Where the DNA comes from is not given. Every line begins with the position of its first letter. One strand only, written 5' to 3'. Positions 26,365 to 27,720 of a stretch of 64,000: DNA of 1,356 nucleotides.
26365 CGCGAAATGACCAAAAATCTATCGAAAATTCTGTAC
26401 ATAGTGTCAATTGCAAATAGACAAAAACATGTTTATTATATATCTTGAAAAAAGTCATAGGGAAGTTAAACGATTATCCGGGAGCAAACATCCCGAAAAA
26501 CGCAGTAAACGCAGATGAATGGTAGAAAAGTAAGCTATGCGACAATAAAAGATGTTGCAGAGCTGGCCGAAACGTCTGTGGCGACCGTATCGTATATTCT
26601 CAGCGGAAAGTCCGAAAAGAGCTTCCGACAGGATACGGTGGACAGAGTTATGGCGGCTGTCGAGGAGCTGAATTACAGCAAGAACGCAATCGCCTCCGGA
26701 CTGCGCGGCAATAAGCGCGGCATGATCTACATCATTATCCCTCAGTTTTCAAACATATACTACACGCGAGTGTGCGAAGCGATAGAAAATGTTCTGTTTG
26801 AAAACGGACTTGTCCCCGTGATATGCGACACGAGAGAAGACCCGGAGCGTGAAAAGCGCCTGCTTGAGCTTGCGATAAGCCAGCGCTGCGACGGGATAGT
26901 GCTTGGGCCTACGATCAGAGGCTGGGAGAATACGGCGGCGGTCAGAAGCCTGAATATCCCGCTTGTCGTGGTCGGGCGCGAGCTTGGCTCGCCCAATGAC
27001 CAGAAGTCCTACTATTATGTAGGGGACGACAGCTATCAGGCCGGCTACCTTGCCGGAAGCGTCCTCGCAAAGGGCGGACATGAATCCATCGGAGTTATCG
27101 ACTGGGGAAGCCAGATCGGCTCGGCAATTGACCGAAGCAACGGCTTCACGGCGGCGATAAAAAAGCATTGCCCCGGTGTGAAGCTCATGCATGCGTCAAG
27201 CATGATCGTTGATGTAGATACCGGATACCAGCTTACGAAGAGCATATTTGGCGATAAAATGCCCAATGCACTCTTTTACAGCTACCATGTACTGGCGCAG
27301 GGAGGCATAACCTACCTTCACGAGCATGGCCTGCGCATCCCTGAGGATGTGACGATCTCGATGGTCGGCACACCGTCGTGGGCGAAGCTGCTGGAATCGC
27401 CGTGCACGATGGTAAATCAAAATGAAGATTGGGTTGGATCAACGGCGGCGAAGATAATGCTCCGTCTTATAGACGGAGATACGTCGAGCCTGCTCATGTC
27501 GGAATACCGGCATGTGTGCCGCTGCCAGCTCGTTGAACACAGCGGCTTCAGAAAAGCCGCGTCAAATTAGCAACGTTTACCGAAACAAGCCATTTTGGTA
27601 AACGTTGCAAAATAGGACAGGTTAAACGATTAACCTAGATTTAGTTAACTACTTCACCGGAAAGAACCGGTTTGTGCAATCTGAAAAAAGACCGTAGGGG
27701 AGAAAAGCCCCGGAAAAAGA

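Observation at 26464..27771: Three copies of a near-palindromic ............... box plus a perfect 12-bp inverted repeat frame the LacI-family regulator gene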

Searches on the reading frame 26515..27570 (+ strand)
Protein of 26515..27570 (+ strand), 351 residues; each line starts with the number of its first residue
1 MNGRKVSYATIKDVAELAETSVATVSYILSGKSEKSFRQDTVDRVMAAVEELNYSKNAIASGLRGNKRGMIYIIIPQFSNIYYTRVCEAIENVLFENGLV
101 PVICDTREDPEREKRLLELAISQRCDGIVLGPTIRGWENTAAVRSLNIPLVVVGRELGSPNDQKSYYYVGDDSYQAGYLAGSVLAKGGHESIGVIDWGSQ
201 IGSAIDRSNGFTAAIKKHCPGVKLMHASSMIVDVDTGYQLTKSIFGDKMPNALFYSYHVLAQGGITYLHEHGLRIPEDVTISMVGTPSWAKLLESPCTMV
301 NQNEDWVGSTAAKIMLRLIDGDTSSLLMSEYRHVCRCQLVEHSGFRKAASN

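Call 9: search_protein_families(library=pfam, proteins=[window:26515-27570:+])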
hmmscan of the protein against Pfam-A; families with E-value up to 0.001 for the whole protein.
window:26515-27570:+ (351 aa): 4 families
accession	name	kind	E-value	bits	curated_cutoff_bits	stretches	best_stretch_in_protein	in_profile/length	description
PF13407.12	Peripla_BP_4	-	4.3e-18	66.2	35.1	1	71-322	1-257/258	Periplasmic binding protein domain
PF00532.27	Peripla_BP_1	-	3.6e-16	59.9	22.2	1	71-323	4-267/281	Periplasmic binding proteins and sugar binding domain of LacI family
PF13377.12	Peripla_BP_3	-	7.5e-14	52.6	26.5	1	184-323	4-149/167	Periplasmic binding protein-like domain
PF00356.27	LacI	-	1.4e-13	50.9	27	1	10-57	1-46/46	Bacterial regulatory proteins, lacI family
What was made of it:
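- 26515..27570 (+): LacI/PurR-family transcription factor gene (351 aa). Pfam LacI HTH E=1.4e-13 plus Peripla_BP_1/3/4 (call 9).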

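Call 10: search_protein_families(library=ncbifam, proteins=[window:26515-27570:+])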
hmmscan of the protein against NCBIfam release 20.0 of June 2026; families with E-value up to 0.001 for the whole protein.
window:26515-27570:+ (351 aa): 19 families
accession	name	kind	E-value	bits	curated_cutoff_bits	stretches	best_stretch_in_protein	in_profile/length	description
NF047341.1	lactose_RbsR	equivalog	2.5e-43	148.7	382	1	9-323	3-310/331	ribose utilization transcriptional repressor RbsR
NF007979.0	PRK10703.1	equivalog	9.8e-42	143.2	501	1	9-321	2-311/341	HTH-type transcriptional repressor PurR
NF008452.0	PRK11303.1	equivalog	6.2e-40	137.4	385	1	10-323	2-312/332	catabolite repressor/activator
TIGR02417.1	fruct_sucro_rep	subfamily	3e-39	135.2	389.55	1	10-322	1-310/327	D-fructose-responsive transcription factor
NF007743.0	PRK10423.1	equivalog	5.5e-36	124.3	531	1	9-320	2-309/330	ribose operon transcriptional repressor RbsR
NF008269.0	PRK11041.1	equivalog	1.4e-33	116.3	436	1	4-323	5-319/342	DNA-binding transcriptional regulator CytR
NF052440.1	TransRegGNTRPSEAE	equivalog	1.4e-33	116.3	400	1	6-324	3-316/333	HTH-type transcriptional regulator GntR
NF007449.0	PRK10014.1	subfamily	1.1e-29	103.5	310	1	9-218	7-211/342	Mal regulon transcriptional regulator MalI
TIGR01481.1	ccpA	equivalog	7.5e-28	97.9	442.35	1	10-314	4-302/330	catabolite control protein A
NF051853.1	TransRegUriRCory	equivalog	1.5e-26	93.3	550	1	9-325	1-308/327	transcriptional regulator UriR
NF008002.0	PRK10727.1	equivalog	2.9e-23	82.5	557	1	9-282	2-270/341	HTH-type transcriptional regulator GalR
NF007706.0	PRK10401.1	equivalog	7.6e-22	78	555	1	10-281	3-269/346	HTH-type transcriptional regulator GalS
NF047913.1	TransRegIdnR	equivalog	7.1e-19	68.3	500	1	9-323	6-313/331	DNA-binding transcriptional regulator IdnR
TIGR02405.1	trehalos_R_Ecol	equivalog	1.4e-16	60.7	357.35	1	10-320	3-297/311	trehalose operon repressor TreR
NF007075.0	PRK09526.1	subfamily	7.3e-15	54.7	340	1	7-324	4-315/358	LacI family DNA-binding transcriptional regulator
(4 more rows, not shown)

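Call 12: find_related_loci(query=window:26515-27567:+, collection=genome_contigs, flank=6000)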
Query window:26515-27567:+ (351 aa) in genome_contigs; peptide patterns used: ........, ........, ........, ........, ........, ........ (x = any residue, [..] = any of these).
258 stretches matched a pattern; 3 encode a relative of the query (tblastn E <= 1e-3); 3 distinct loci.
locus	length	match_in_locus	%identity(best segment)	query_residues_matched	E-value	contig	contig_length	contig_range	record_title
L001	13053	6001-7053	99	1-351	0e+0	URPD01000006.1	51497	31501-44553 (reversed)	uncultured Clostridiales bacterium isolate UMGS1216 genome assembly, contig: NODE_436_length_51497_cov_22.027098, whole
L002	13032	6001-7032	24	10-347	3e-16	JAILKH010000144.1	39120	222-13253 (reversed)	MAG: Lachnospiraceae bacterium isolate RUI197 k141_1017052_flag=1_multi=14.0000_len=39120, whole genome shotgun sequence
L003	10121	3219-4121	25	10-316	4e-10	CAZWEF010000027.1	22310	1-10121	MAG TPA_asm: uncultured Erysipelotrichales bacterium isolate SRP242652_co2_30 genome assembly, contig: NODE_2615_length_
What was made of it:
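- Tried and rejected: The GTDB representative-genome scan with the regulator returned only the same species (L001, 99% identity) and two paralogues at 24-25% (call 12).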

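Call 13: find_homologous_proteins(query=window:26515-27567:+, max_evalue=1e-20)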
Query window:26515-27567:+ (351 aa): 133 proteins with E <= 1e-20 among 5080 candidates; the best 120 are listed.
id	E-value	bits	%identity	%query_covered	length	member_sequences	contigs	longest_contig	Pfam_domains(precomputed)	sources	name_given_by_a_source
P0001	9.1e-229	776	99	100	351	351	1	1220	PF13377.13,PF00532.28,PF00356.28,PF13407.13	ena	-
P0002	6.0e-188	642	81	100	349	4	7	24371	PF13377.13,PF00532.28,PF00356.28,PF13407.13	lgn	-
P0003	1.1e-176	605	77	100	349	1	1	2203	PF13377.13,PF00532.28,PF00356.28,PF13407.13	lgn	-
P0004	8.2e-140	484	60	97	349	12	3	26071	PF13377.13,PF00532.28,PF00356.28,PF13407.13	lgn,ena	-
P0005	5.0e-138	478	59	99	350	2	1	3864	PF13377.13,PF00532.28,PF00356.28,PF13407.13,PF13458.13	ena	-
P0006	1.8e-137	476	59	99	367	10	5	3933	PF13377.13,PF00532.28,PF00356.28,PF13407.13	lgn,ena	-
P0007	9.4e-137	474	60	99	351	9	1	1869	PF13377.13,PF00532.28,PF00356.28,PF13407.13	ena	-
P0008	1.4e-136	473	59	98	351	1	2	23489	PF13377.13,PF00532.28,PF00356.28,PF13407.13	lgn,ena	-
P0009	9.3e-135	467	59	98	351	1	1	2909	PF13377.13,PF00532.28,PF00356.28,PF13407.13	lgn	-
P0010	2.3e-133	462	57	98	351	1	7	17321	PF13377.13,PF00532.28,PF00356.28,PF13407.13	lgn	-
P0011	7.6e-132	457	58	98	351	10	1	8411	PF13377.13,PF00532.28,PF00356.28,PF13407.13,PF13458.13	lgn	-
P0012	1.2e-130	453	56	97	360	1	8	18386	PF13377.13,PF00532.28,PF00356.28,PF13407.13,PF13458.13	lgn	-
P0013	2.7e-128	446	56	99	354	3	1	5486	PF13377.13,PF00532.28,PF00356.28,PF13407.13,PF13458.13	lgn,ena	-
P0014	5.3e-118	412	99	54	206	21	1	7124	PF00532.28,PF00356.28,PF13407.13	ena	-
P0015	3.2e-116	406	93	58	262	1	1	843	PF00356.28,PF13407.13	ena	-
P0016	1.6e-112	394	51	97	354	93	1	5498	PF13377.13,PF00532.28,PF00356.28,PF13407.13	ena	-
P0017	4.4e-112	392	52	99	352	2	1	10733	PF13377.13,PF00532.28,PF00356.28,PF13407.13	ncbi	-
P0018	9.4e-112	391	52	97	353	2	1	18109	PF13377.13,PF00532.28,PF00356.28,PF13407.13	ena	-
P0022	8.9e-108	378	48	98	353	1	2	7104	PF13377.13,PF00532.28,PF00356.28,PF13407.13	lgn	-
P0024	3.2e-102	360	47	98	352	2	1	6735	PF13377.13,PF00532.28,PF00356.28,PF13407.13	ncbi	ncbi:MAG: LacI family DNA-binding transcriptional regulator [Oscillospiraceae bacterium]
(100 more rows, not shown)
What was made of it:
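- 26515..27570 (+): There is a tight orthologue group at 43-81% identity, then a gap to about 32% (call 13).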

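Call 14: find_encoding_contigs(protein=P0002, flank=8000, max_places=2)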
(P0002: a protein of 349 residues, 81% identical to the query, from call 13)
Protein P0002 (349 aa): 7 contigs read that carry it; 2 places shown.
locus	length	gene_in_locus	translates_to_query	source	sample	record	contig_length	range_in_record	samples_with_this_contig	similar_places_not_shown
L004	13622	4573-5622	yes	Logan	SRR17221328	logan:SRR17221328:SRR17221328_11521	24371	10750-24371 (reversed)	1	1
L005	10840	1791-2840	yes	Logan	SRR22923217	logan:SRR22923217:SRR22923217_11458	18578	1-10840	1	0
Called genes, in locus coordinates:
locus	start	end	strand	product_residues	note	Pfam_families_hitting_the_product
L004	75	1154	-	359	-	PF01757:Acyl_transf_3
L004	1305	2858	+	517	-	PF13231:PMT_2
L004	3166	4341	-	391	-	PF01546:Peptidase_M20, PF07687:M20_dimer (weak)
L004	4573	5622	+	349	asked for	PF00356:LacI, PF00532:Peripla_BP_1, PF13407:Peripla_BP_4, PF13377:Peripla_BP_3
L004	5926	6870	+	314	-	PF00696:AA_kinase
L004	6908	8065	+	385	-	PF04303:PrpF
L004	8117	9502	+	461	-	PF03972:MmgE_PrpD_N, PF19305:MmgE_PrpD_C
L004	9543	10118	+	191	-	-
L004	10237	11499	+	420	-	PF00330:Aconitase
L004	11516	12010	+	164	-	PF00694:Aconitase_C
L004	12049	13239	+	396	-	PF01180:DHO_dh, PF12838:Fer4_7, PF12837:Fer4_6 (faint), PF13187:Fer4_9 (weak), PF13237:Fer4_10 (weak), PF14697:Fer4_21, PF00037:Fer4 (weak)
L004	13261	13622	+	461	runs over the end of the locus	PF01979:Amidohydro_1, PF12890:DHOase (weak), PF07969:Amidohydro_3 (weak)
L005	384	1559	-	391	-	PF01546:Peptidase_M20, PF07687:M20_dimer (weak)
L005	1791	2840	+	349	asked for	PF00356:LacI, PF00532:Peripla_BP_1, PF13407:Peripla_BP_4, PF13377:Peripla_BP_3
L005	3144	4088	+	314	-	PF00696:AA_kinase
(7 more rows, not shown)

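Call 15: find_encoding_contigs(protein=P0004, flank=8000, max_places=2)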
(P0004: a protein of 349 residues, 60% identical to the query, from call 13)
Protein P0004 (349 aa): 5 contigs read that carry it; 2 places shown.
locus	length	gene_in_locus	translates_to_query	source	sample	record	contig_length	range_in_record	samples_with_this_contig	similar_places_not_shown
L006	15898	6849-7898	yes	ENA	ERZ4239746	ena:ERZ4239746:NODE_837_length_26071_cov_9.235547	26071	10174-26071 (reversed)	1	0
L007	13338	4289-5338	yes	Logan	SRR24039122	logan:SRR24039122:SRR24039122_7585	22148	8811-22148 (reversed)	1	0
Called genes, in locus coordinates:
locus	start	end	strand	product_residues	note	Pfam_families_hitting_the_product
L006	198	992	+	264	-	PF00106:adh_short, PF13561:adh_short_C2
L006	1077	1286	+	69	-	-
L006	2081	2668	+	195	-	PF14748:P5CR_dimer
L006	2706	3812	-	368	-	PF03747:ADP_ribosyl_GH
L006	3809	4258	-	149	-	PF13328:HD_4 (weak)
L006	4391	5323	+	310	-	PF01156:IU_nuc_hydro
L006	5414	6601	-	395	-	PF01546:Peptidase_M20, PF07687:M20_dimer (weak)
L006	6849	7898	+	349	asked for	PF00356:LacI, PF00532:Peripla_BP_1, PF13407:Peripla_BP_4, PF13377:Peripla_BP_3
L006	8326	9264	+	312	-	PF00696:AA_kinase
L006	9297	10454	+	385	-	PF04303:PrpF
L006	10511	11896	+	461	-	PF03972:MmgE_PrpD_N, PF19305:MmgE_PrpD_C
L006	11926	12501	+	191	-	-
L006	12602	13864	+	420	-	PF00330:Aconitase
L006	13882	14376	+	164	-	PF06434:Aconitase_2_N (faint), PF00694:Aconitase_C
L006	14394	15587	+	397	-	PF01180:DHO_dh, PF12837:Fer4_6 (weak), PF12838:Fer4_7, PF13187:Fer4_9 (weak), PF13237:Fer4_10, PF14697:Fer4_21, PF00037:Fer4, PF12837:Fer4_6 (weak), +3 more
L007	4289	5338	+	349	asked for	PF00356:LacI, PF00532:Peripla_BP_1, PF13407:Peripla_BP_4, PF13377:Peripla_BP_3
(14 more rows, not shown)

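Call 16: find_encoding_contigs(protein=P0008, flank=8000, max_places=2)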
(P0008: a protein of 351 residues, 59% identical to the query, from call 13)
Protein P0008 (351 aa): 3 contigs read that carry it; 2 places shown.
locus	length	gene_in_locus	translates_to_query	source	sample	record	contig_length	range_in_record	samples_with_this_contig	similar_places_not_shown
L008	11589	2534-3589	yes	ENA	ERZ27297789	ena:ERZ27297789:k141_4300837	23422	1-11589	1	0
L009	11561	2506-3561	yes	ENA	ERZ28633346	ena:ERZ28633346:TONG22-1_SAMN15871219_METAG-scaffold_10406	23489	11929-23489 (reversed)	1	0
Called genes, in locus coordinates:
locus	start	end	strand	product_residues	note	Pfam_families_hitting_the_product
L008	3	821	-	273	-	?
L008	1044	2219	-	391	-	PF01546:Peptidase_M20, PF07687:M20_dimer (weak)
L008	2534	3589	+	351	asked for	PF00356:LacI, PF00532:Peripla_BP_1, PF13407:Peripla_BP_4, PF13377:Peripla_BP_3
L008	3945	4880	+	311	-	PF00696:AA_kinase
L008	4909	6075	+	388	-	PF04303:PrpF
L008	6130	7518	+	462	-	PF03972:MmgE_PrpD_N, PF19305:MmgE_PrpD_C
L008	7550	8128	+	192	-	-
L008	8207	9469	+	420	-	PF00330:Aconitase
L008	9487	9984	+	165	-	PF06434:Aconitase_2_N (faint), PF00694:Aconitase_C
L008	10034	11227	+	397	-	PF01180:DHO_dh, PF12837:Fer4_6 (weak), PF12838:Fer4_7, PF13187:Fer4_9 (weak), PF13237:Fer4_10, PF14697:Fer4_21, PF00037:Fer4 (weak), PF12837:Fer4_6 (weak), +3 more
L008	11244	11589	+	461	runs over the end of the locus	PF07969:Amidohydro_3 (weak), PF01979:Amidohydro_1, PF07969:Amidohydro_3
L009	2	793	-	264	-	?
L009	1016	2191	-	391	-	PF01546:Peptidase_M20, PF07687:M20_dimer (weak)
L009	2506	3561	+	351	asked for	PF00356:LacI, PF00532:Peripla_BP_1, PF13407:Peripla_BP_4, PF13377:Peripla_BP_3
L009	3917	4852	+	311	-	PF00696:AA_kinase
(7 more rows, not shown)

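Call 17: find_encoding_contigs(protein=P0010, flank=8000, max_places=2)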
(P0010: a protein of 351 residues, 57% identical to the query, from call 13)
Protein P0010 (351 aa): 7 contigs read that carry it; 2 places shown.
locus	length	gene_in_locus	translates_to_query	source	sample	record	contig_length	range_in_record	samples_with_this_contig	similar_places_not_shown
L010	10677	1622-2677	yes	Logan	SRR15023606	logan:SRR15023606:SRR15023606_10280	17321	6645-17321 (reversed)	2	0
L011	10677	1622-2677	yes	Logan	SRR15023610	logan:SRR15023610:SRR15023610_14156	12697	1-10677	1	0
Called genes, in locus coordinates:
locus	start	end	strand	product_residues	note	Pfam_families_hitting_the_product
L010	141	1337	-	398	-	PF01546:Peptidase_M20, PF07687:M20_dimer (weak)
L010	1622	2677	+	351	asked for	PF00356:LacI, PF00532:Peripla_BP_1, PF13407:Peripla_BP_4, PF13377:Peripla_BP_3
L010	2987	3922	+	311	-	PF00696:AA_kinase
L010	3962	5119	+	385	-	PF04303:PrpF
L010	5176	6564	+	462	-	PF03972:MmgE_PrpD_N, PF19305:MmgE_PrpD_C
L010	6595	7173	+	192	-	-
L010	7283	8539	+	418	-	PF00330:Aconitase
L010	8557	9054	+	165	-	PF06434:Aconitase_2_N (faint), PF00694:Aconitase_C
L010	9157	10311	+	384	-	PF01180:DHO_dh, PF12837:Fer4_6 (weak), PF13237:Fer4_10, PF12838:Fer4_7, PF13187:Fer4_9 (weak), PF14697:Fer4_21, PF00037:Fer4, PF12837:Fer4_6 (weak), +4 more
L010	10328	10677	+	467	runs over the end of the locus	PF07969:Amidohydro_3 (weak), PF01979:Amidohydro_1, PF12890:DHOase (weak), PF07969:Amidohydro_3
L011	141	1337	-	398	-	PF01546:Peptidase_M20, PF07687:M20_dimer (weak)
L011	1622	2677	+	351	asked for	PF00356:LacI, PF00532:Peripla_BP_1, PF13407:Peripla_BP_4, PF13377:Peripla_BP_3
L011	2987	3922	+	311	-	PF00696:AA_kinase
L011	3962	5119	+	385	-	PF04303:PrpF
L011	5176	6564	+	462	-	PF03972:MmgE_PrpD_N, PF19305:MmgE_PrpD_C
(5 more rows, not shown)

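Call 18: find_encoding_contigs(protein=P0012, flank=8000, max_places=1)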
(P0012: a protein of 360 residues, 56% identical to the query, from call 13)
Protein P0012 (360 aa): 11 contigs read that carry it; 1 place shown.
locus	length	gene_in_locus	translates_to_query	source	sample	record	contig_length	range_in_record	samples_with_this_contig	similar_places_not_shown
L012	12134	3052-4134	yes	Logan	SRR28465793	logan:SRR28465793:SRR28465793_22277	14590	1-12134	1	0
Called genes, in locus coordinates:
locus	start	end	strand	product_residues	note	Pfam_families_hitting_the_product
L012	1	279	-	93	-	?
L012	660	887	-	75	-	-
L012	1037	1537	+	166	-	PF00583:Acetyltransf_1, PF13673:Acetyltransf_10, PF13508:Acetyltransf_7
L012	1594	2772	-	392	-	PF01546:Peptidase_M20, PF07687:M20_dimer (weak)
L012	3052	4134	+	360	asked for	PF00356:LacI, PF00532:Peripla_BP_1, PF13407:Peripla_BP_4, PF13458:Peripla_BP_6 (weak), PF13377:Peripla_BP_3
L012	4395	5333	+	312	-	PF00696:AA_kinase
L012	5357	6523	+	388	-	PF04303:PrpF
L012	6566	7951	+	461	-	PF03972:MmgE_PrpD_N, PF19305:MmgE_PrpD_C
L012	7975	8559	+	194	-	-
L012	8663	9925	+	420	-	PF00330:Aconitase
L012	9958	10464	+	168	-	PF00694:Aconitase_C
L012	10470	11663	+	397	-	PF01180:DHO_dh, PF25160:LdpA_Fe-S-bd (faint), PF12838:Fer4_7, PF13187:Fer4_9 (weak), PF13237:Fer4_10, PF14697:Fer4_21, PF00037:Fer4 (weak), PF12837:Fer4_6 (weak), +1 more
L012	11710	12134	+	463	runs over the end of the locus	PF07969:Amidohydro_3 (weak), PF01979:Amidohydro_1, PF12890:DHOase (faint), PF07969:Amidohydro_3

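Call 19: find_encoding_contigs(protein=P0017, flank=8000, max_places=1)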
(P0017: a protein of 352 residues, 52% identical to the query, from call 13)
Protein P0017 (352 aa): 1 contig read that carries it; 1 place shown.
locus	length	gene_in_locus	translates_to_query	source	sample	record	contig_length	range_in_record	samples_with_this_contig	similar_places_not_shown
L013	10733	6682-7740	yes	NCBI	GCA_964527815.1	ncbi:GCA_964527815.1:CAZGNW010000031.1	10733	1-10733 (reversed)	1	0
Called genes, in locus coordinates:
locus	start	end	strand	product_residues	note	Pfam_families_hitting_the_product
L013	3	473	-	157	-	?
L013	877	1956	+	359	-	PF03444:WHD_HrcA (weak), PF01628:HrcA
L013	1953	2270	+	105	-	-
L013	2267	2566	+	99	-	PF01025:GrpE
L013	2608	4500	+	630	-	-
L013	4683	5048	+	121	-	PF00226:DnaJ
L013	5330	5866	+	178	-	-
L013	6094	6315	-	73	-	PF00269:SASP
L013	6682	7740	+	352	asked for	PF00356:LacI, PF00532:Peripla_BP_1, PF13407:Peripla_BP_4, PF13377:Peripla_BP_3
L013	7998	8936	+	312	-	PF00696:AA_kinase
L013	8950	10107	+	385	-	PF04303:PrpF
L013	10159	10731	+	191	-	?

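Call 20: find_encoding_contigs(protein=P0018, flank=8000, max_places=1)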
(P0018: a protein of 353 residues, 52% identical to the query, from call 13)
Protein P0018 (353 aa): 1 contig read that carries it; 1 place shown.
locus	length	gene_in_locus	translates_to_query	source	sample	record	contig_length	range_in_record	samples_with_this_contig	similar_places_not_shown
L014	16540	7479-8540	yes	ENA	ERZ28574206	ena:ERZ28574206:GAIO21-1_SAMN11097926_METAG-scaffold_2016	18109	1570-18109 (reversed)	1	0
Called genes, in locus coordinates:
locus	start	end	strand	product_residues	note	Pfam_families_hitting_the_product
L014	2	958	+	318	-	?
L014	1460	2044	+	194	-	PF12464:Mac, PF00132:Hexapep, PF14602:Hexapep_2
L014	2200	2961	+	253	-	PF06912:DUF1275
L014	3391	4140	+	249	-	PF13476:AAA_23, PF02463:SMC_N (faint), PF13555:AAA_29 (weak), PF13304:AAA_21 (weak), PF13175:AAA_15 (weak)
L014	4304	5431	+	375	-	PF01757:Acyl_transf_3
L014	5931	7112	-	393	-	PF01546:Peptidase_M20, PF07687:M20_dimer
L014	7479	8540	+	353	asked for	PF00356:LacI, PF00532:Peripla_BP_1, PF13407:Peripla_BP_4, PF13377:Peripla_BP_3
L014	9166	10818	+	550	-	PF02133:Transp_cyt_pur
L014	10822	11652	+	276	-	PF00795:CN_hydrolase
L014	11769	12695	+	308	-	PF00696:AA_kinase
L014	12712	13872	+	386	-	PF04303:PrpF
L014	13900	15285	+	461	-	PF03972:MmgE_PrpD_N, PF19305:MmgE_PrpD_C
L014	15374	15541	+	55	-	-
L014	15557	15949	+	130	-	-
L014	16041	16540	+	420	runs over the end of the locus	PF00330:Aconitase, PF28406:AcnX_3rd (faint)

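Call 21: find_encoding_contigs(protein=P0022, flank=8000, max_places=1)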
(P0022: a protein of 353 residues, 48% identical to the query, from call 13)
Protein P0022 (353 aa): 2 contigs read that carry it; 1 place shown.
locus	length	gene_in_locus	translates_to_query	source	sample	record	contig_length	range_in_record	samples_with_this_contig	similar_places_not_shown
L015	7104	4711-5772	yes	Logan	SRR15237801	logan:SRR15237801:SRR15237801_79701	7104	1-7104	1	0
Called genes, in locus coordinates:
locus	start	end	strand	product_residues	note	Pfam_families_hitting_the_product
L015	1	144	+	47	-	?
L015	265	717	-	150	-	PF01451:LMWPc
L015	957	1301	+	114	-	PF07883:Cupin_2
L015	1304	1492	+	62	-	PF12797:Fer4_2 (weak), PF13237:Fer4_10 (weak), PF00037:Fer4 (weak), PF12837:Fer4_6 (weak), PF13459:Fer4_15, PF14697:Fer4_21 (weak), PF13370:Fer4_13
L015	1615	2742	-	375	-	PF03600:CitMHS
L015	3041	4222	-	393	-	PF01546:Peptidase_M20, PF07687:M20_dimer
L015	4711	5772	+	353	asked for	PF00356:LacI, PF00532:Peripla_BP_1, PF13407:Peripla_BP_4, PF13377:Peripla_BP_3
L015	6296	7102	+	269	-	?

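Call 22: find_encoding_contigs(protein=P0024, flank=8000, max_places=1)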
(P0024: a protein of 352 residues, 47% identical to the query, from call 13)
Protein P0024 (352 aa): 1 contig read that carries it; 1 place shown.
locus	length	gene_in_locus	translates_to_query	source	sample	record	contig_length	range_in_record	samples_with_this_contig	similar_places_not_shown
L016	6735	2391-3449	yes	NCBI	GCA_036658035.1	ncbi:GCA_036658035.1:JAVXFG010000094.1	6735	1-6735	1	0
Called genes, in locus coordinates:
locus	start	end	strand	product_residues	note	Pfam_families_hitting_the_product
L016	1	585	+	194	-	PF00294:PfkB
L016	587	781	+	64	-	PF03437:BtpA (weak)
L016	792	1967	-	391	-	PF01546:Peptidase_M20, PF07687:M20_dimer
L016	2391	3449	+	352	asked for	PF00356:LacI, PF00532:Peripla_BP_1, PF13407:Peripla_BP_4, PF13377:Peripla_BP_3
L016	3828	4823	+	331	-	PF02729:OTCace_N, PF00185:OTCace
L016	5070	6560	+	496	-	PF00474:SSF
